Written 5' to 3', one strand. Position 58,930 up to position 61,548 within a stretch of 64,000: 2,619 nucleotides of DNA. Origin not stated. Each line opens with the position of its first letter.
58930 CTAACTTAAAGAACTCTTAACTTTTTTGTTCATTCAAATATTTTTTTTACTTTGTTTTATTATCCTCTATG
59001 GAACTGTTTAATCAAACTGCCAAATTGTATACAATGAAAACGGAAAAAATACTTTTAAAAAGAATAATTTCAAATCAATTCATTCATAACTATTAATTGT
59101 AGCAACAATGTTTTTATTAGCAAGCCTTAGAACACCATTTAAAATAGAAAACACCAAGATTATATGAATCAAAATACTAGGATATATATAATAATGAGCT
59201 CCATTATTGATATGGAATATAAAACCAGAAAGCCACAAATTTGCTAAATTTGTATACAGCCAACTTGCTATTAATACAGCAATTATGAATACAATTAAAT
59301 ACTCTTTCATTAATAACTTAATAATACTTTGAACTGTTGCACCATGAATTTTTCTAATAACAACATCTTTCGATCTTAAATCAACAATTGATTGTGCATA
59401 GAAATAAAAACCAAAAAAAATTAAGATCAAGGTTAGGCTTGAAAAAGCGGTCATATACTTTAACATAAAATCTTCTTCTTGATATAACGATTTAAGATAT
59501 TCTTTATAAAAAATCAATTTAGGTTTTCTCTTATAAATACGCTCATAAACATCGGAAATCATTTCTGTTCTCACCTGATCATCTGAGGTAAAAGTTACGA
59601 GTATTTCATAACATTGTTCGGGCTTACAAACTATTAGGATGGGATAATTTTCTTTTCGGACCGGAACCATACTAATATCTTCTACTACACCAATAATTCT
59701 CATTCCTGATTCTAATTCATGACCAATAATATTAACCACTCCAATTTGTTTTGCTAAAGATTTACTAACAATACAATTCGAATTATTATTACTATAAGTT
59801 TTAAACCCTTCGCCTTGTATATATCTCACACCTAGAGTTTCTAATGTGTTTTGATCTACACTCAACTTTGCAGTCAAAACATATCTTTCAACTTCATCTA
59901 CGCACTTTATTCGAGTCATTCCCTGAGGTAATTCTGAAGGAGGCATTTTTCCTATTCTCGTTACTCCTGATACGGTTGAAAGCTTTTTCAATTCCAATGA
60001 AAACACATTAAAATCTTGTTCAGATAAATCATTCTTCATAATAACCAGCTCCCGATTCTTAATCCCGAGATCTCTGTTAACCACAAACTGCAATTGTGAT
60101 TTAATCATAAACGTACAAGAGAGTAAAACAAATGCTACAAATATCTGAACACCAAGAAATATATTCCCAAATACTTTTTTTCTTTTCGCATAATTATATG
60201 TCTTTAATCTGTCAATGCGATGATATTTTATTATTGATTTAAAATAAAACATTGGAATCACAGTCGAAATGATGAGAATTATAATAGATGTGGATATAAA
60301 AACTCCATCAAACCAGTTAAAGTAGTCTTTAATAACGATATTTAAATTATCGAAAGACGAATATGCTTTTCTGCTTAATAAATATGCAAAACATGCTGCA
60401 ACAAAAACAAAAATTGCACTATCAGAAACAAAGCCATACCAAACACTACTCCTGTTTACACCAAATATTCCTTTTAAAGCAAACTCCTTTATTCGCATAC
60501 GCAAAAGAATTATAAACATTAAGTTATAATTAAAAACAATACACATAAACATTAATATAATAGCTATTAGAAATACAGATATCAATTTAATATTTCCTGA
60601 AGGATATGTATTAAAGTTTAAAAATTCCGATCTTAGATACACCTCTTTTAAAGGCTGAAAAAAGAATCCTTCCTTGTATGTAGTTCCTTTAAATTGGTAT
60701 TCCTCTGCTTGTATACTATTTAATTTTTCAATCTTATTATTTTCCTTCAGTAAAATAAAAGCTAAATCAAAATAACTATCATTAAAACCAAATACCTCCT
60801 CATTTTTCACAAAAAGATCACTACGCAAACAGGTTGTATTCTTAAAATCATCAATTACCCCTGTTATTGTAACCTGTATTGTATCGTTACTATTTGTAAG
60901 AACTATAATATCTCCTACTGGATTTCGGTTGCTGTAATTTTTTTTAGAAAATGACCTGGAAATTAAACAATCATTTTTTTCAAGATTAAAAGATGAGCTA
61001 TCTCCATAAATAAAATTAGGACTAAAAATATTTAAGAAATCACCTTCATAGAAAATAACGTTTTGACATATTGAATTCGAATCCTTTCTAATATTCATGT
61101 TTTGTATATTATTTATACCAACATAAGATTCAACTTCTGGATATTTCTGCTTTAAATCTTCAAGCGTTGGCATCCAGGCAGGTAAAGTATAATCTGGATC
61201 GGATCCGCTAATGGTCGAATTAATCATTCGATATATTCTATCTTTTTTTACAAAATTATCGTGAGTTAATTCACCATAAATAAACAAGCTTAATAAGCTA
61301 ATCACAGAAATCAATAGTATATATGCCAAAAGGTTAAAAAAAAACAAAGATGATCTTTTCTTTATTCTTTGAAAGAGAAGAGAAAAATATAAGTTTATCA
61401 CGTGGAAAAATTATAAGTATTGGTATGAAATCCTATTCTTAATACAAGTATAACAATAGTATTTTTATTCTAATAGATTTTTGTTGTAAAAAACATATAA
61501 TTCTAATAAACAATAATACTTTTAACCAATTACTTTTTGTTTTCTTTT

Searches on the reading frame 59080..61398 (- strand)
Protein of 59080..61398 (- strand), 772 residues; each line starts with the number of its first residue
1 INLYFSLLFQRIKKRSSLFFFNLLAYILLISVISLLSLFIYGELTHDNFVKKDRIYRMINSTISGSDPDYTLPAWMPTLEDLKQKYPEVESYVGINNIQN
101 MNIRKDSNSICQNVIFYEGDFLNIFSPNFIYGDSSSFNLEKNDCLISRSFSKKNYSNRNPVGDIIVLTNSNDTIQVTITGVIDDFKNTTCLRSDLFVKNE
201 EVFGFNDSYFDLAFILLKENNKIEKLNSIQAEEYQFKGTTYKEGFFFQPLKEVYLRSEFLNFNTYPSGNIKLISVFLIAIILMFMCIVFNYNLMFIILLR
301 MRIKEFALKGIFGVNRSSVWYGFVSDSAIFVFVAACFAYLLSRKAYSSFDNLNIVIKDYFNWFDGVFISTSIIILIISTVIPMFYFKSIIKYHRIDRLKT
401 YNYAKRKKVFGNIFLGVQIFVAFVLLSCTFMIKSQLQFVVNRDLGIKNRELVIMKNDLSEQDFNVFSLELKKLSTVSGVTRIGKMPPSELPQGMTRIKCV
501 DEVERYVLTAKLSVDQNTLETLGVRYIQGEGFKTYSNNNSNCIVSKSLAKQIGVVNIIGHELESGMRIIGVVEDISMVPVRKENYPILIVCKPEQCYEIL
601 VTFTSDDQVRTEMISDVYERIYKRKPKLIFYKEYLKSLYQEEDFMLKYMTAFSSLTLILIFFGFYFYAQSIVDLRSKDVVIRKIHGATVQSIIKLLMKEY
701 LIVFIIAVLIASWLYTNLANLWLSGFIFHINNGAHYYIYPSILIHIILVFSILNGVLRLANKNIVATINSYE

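Call 53: search_protein_families(library=pfam, proteins=[window:59080-61398:-], max_evalue=0.00001)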
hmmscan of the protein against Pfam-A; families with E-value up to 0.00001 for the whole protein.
window:59080-61398:- (772 aa): 2 families
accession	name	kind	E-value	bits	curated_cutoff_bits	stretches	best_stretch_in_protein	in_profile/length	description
PF12704.14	MacB_PCD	-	8.2e-15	56.1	27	1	20-189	2-161/207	MacB-like periplasmic core domain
PF02687.27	FtsX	-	1.3e-12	48.2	25.5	1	651-752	2-103/120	FtsX-like permease C-terminal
